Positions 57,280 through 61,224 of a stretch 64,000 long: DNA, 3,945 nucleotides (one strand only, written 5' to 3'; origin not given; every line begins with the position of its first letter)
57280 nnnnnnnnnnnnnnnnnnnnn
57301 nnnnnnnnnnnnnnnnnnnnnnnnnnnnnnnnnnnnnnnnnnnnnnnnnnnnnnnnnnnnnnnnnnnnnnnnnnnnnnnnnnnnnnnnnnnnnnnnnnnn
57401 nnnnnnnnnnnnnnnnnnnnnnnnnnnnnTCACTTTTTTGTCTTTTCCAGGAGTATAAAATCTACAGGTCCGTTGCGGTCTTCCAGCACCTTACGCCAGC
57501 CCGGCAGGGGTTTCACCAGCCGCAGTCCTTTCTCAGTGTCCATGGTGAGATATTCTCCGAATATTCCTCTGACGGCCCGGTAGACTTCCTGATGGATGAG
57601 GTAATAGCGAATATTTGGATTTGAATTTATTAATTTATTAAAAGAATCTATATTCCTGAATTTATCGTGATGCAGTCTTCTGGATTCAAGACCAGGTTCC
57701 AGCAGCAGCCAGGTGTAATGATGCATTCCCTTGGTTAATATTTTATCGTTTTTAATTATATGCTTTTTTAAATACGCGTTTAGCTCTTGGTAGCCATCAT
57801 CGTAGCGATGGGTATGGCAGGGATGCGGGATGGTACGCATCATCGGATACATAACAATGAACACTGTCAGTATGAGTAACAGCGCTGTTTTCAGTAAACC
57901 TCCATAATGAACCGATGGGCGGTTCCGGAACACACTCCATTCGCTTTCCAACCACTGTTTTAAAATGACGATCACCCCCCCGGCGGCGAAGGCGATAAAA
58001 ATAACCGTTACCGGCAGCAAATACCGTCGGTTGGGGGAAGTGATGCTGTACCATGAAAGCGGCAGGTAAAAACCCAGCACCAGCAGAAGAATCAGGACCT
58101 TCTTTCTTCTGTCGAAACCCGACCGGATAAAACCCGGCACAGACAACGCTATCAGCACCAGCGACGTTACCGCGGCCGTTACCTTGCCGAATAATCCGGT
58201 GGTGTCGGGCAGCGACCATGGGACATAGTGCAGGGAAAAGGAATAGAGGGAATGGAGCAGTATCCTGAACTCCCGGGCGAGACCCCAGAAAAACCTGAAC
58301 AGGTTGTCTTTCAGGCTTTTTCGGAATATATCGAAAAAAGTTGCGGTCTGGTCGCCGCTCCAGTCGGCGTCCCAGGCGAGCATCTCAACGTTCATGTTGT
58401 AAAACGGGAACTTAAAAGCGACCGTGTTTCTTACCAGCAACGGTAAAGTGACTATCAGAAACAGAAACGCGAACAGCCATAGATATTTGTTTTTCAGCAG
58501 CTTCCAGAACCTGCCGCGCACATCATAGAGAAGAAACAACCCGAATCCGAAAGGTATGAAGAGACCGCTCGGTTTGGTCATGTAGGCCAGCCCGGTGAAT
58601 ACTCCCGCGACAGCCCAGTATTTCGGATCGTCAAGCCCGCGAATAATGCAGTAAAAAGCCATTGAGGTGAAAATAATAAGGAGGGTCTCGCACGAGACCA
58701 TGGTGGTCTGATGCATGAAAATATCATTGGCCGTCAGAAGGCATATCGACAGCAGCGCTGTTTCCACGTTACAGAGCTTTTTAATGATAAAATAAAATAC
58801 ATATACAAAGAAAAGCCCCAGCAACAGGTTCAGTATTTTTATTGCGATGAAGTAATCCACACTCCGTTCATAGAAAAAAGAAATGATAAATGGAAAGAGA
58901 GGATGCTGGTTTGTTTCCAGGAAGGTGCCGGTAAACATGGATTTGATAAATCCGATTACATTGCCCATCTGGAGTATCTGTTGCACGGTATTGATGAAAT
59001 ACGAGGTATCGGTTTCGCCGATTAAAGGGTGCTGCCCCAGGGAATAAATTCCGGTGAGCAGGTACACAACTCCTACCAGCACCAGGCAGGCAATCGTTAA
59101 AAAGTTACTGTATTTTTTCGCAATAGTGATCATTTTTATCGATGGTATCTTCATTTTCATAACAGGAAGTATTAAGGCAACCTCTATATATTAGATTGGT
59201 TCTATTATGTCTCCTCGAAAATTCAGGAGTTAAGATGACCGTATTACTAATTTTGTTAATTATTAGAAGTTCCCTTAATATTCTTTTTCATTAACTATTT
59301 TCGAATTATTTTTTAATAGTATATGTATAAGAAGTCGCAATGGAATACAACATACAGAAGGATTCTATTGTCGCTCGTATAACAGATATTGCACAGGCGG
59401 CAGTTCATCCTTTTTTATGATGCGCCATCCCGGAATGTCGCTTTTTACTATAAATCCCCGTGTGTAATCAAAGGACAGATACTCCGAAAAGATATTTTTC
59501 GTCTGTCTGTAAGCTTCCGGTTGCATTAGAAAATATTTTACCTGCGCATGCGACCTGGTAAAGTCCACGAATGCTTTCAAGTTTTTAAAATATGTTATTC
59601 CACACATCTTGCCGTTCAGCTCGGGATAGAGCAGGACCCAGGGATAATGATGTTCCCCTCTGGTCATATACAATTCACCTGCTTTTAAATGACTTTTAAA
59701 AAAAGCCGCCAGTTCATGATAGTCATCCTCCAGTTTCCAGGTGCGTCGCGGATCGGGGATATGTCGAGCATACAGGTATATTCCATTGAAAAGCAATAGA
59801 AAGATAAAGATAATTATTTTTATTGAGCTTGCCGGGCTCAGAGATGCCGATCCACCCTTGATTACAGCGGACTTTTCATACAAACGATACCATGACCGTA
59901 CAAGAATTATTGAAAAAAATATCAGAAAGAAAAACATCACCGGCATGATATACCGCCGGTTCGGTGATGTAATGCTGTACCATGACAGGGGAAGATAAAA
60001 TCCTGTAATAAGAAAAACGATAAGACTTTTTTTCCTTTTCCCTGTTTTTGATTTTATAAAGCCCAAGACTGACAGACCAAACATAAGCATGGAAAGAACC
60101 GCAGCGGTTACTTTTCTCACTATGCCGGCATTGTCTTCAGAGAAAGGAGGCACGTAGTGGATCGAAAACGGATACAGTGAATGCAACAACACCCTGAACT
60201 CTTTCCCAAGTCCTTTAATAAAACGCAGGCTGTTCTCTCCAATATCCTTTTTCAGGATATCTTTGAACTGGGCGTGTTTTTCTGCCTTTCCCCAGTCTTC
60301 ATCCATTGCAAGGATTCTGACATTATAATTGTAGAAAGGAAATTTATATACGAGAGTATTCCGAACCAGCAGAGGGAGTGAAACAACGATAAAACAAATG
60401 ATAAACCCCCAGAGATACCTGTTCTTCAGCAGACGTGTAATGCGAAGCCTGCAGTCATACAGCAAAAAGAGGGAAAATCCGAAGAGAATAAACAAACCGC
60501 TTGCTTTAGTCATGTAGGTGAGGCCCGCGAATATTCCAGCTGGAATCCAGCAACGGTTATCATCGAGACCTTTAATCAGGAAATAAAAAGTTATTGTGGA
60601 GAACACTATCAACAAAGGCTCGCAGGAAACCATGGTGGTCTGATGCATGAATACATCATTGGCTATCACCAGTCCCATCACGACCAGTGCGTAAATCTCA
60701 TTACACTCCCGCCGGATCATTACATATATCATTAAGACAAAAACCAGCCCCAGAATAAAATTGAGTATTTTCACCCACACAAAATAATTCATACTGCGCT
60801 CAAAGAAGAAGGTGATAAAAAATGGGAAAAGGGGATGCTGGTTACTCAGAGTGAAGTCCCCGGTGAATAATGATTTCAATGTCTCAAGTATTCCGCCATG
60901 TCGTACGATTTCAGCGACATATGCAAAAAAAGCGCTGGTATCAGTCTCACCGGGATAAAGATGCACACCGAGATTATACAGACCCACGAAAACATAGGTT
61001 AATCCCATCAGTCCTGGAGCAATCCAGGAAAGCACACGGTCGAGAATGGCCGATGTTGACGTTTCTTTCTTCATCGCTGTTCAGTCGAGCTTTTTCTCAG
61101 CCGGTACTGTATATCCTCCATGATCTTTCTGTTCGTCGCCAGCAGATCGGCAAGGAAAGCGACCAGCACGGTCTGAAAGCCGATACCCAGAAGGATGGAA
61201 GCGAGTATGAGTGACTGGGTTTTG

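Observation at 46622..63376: Arn/Lgm-like undecaprenyl-phosphate amino-sugar glycosylation locus (about 17 kb, all on the minus strand)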

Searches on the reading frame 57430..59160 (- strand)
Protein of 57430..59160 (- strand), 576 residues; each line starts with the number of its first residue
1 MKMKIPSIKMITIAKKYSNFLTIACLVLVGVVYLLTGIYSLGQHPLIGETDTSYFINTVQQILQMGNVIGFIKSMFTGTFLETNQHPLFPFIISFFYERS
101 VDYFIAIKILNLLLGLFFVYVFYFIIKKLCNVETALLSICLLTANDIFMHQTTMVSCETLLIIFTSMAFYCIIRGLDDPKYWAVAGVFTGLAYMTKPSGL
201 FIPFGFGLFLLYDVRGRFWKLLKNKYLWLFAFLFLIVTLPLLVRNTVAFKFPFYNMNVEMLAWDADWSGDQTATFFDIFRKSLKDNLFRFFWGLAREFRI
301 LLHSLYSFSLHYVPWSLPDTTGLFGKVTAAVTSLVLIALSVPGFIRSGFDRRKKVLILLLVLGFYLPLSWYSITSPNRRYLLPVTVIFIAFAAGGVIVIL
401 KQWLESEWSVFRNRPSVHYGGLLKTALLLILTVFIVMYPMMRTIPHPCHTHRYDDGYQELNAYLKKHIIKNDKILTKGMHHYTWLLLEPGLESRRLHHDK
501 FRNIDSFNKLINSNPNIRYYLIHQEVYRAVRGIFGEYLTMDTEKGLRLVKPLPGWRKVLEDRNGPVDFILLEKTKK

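Call 3: search_protein_families(library=pfam, proteins=[window:57430-59160:-], max_evalue=0.01)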
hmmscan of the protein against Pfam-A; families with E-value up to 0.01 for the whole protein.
window:57430-59160:- (576 aa): 2 families
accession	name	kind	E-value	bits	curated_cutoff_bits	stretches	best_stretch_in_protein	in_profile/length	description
PF13231.12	PMT_2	-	4.7e-19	69.6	26.1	1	87-242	4-158/160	Dolichyl-phosphate-mannose-protein mannosyltransferase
PF02366.24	PMT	-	8.5e-12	45.6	22.7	1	86-245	63-234/245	Dolichyl-phosphate-mannose-protein mannosyltransferase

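Call 5: search_protein_families(library=ncbifam, proteins=[window:57430-59160:-], max_evalue=0.001)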
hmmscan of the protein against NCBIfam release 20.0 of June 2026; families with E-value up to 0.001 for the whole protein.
window:57430-59160:- (576 aa): 0 families

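Call 8: find_homologous_proteins(query=window:57430-59160:-)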
Query window:57430-59160:- (576 aa): 21 proteins with E <= 0.001 among 8000 candidates.
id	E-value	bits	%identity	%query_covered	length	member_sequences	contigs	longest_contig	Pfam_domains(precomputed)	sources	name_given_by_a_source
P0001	9.3e-216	736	100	56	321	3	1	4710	-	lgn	-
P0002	1.1e-194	667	53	98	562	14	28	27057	PF02366.25,PF13231.13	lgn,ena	-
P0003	6.0e-182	625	49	98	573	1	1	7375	PF02366.25,PF13231.13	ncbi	-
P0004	8.2e-179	614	51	96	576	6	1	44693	PF02366.25,PF13231.13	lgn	-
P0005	6.8e-166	572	48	96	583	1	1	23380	PF02366.25,PF13231.13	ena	-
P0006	1.4e-163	564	49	96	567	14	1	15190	PF02366.25,PF13231.13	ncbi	-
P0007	1.6e-162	561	48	96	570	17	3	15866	PF02366.25,PF13231.13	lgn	-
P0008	8.4e-162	558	48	96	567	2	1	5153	PF02366.25,PF13231.13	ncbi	-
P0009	2.2e-161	557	47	96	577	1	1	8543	PF02366.25,PF13231.13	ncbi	-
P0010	4.0e-161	556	47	95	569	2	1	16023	PF02366.25,PF13231.13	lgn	-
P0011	5.2e-161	556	47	97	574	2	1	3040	PF02366.25,PF13231.13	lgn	-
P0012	3.6e-158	546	47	95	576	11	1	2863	PF02366.25,PF13231.13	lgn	-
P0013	1.0e-156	541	46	98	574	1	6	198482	PF02366.25,PF13231.13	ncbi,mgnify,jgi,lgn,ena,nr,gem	ncbi:MAG TPA: glycosyltransferase family 39 protein [Spirochaetota bacterium]|mgnify:CR=1 FL=1|nr:gl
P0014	3.7e-156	540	45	95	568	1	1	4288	PF02366.25,PF13231.13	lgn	-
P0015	9.3e-154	532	45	95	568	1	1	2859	PF02366.25,PF13231.13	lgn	-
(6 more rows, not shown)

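Call 9: find_encoding_contigs(protein=P0013, flank=10000, max_places=2)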
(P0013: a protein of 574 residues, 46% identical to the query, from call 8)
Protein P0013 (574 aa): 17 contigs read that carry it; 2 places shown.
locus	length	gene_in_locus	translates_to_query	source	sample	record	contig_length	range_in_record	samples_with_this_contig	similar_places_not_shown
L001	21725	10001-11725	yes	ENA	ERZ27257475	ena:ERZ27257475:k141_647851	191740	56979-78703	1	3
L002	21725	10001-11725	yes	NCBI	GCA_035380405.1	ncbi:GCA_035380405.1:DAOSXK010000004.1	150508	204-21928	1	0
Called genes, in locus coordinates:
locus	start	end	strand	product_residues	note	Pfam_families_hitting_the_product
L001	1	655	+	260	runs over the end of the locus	-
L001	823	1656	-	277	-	PF00106:adh_short, PF08659:KR, PF13561:adh_short_C2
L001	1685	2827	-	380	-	PF12797:Fer4_2 (faint), PF00037:Fer4 (weak), PF12837:Fer4_6 (weak), PF13237:Fer4_10 (weak), PF14697:Fer4_21 (weak), PF12838:Fer4_7 (weak), PF13187:Fer4_9 (weak)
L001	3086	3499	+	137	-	PF00581:Rhodanese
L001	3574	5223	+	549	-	PF14522:Cytochrome_C7 (faint), PF22113:Mtrc-MtrF_II-IV_dom (faint), PF13435:Cytochrome_C554 (faint), PF11783:Cytochrome_cB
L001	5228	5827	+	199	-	PF01292:Ni_hydr_CYTB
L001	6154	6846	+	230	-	-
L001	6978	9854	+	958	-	PF02812:ELFV_dehydrog_N, PF00208:ELFV_dehydrog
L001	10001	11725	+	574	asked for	PF02366:PMT, PF13231:PMT_2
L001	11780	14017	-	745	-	PF04879:Molybdop_Fe4S4, PF00384:Molybdopterin, PF01568:Molydop_binding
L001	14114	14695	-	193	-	PF00440:TetR_N, PF16925:TetR_C_13, PF21993:TetR_C_13_2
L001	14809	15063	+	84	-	PF00578:AhpC-TSA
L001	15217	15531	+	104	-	PF10417:1-cysPrx_C (weak)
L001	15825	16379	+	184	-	-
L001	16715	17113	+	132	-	PF00903:Glyoxalase, PF13669:Glyoxalase_4 (weak)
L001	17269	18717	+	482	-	PF01139:RtcB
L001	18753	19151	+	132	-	PF01951:Archease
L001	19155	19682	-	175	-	PF14385:DUF4416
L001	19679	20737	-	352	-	PF00849:PseudoU_synth_2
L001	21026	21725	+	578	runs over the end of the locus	PF07228:SpoIIE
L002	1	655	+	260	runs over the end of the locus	-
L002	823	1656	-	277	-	PF00106:adh_short, PF08659:KR, PF13561:adh_short_C2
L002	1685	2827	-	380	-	PF12797:Fer4_2 (faint), PF00037:Fer4 (weak), PF12837:Fer4_6 (weak), PF13237:Fer4_10 (weak), PF14697:Fer4_21 (weak), PF12838:Fer4_7 (weak), PF13187:Fer4_9 (weak)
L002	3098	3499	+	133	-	PF00581:Rhodanese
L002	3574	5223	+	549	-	PF14522:Cytochrome_C7 (faint), PF22113:Mtrc-MtrF_II-IV_dom (faint), PF13435:Cytochrome_C554 (faint), PF11783:Cytochrome_cB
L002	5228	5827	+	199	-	PF01292:Ni_hydr_CYTB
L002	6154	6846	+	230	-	-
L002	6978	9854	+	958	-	PF02812:ELFV_dehydrog_N, PF00208:ELFV_dehydrog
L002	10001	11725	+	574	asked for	PF02366:PMT, PF13231:PMT_2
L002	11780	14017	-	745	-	PF04879:Molybdop_Fe4S4, PF00384:Molybdopterin, PF01568:Molydop_binding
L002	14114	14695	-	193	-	PF00440:TetR_N, PF16925:TetR_C_13, PF21993:TetR_C_13_2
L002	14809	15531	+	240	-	-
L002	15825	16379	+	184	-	-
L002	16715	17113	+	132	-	PF00903:Glyoxalase, PF13669:Glyoxalase_4 (weak)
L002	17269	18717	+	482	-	PF01139:RtcB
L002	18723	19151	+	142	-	PF01951:Archease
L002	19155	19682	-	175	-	PF14385:DUF4416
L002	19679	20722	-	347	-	PF00849:PseudoU_synth_2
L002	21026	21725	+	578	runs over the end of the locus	PF07228:SpoIIE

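Call 10: find_encoding_contigs(protein=P0004, flank=10000, max_places=2)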
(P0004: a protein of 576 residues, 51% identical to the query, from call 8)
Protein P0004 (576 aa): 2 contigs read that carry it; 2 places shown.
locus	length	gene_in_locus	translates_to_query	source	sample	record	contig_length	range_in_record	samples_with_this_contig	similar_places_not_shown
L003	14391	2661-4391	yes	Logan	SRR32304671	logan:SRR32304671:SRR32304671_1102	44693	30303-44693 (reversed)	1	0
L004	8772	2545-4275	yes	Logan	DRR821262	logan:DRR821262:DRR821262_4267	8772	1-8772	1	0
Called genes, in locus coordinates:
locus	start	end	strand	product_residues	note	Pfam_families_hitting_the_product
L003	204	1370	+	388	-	-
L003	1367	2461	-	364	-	PF13439:Glyco_transf_4 (weak), PF00534:Glycos_transf_1, PF13692:Glyco_trans_1_4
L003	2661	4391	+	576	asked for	PF02366:PMT, PF13231:PMT_2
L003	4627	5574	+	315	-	PF00535:Glycos_transf_2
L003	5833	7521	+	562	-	PF02366:PMT, PF13231:PMT_2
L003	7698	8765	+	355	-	PF01408:GFO_IDH_MocA, PF02894:GFO_IDH_MocA_C, PF22725:GFO_IDH_MocA_C3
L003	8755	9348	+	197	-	PF25087:GMPPB_C (weak), PF25084:LbH_EIF2B (weak), PF25247:LbH_GLGC (faint), PF00132:Hexapep, PF14602:Hexapep_2 (weak)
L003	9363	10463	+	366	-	PF00155:Aminotran_1_2, PF01041:DegT_DnrJ_EryC1, PF01053:Cys_Met_Meta_PP, PF01212:Beta_elim_lyase (weak), PF00266:Aminotran_5 (weak)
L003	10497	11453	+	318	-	PF00535:Glycos_transf_2, PF13641:Glyco_tranf_2_3 (weak)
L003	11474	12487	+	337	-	-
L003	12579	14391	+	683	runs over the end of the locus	PF00884:Sulfatase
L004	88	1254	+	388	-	-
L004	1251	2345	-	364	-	PF13439:Glyco_transf_4 (weak), PF00534:Glycos_transf_1, PF13692:Glyco_trans_1_4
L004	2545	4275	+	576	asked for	PF02366:PMT, PF13231:PMT_2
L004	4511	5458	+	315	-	PF00535:Glycos_transf_2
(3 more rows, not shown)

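Call 29: search_solved_structures(query=window:57430-59160:-, max_evalue=1)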
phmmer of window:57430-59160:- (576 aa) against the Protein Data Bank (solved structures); distinct sequences matched with E-value up to 1: 0.

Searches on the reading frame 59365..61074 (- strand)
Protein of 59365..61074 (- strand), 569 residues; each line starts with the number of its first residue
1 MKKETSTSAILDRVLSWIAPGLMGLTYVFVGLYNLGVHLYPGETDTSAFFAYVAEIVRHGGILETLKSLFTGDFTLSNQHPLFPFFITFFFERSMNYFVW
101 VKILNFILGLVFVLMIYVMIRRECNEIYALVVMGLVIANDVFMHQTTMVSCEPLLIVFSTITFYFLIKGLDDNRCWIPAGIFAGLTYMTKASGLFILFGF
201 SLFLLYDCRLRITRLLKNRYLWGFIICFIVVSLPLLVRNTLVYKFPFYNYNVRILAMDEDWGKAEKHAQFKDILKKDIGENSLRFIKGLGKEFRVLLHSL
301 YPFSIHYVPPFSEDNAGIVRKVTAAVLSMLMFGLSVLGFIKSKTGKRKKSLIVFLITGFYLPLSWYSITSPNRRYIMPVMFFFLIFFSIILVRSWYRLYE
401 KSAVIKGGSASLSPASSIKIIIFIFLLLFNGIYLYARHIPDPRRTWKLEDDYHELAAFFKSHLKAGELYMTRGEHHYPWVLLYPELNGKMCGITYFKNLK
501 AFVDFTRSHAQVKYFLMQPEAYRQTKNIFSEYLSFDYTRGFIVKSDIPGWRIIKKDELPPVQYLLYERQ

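Call 3: search_protein_families(library=pfam, proteins=[window:59365-61074:-], max_evalue=0.01)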
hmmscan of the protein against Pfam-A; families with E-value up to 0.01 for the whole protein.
window:59365-61074:- (569 aa): 2 families
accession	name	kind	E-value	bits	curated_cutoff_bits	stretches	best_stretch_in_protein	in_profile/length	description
PF13231.12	PMT_2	-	8e-14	52.6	26.1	1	81-235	4-157/160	Dolichyl-phosphate-mannose-protein mannosyltransferase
PF02366.24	PMT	-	2.3e-09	37.6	22.7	1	82-237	59-232/245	Dolichyl-phosphate-mannose-protein mannosyltransferase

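Call 5: search_protein_families(library=ncbifam, proteins=[window:59365-61074:-], max_evalue=0.001)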
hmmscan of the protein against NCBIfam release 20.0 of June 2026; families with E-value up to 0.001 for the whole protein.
window:59365-61074:- (569 aa): 0 families
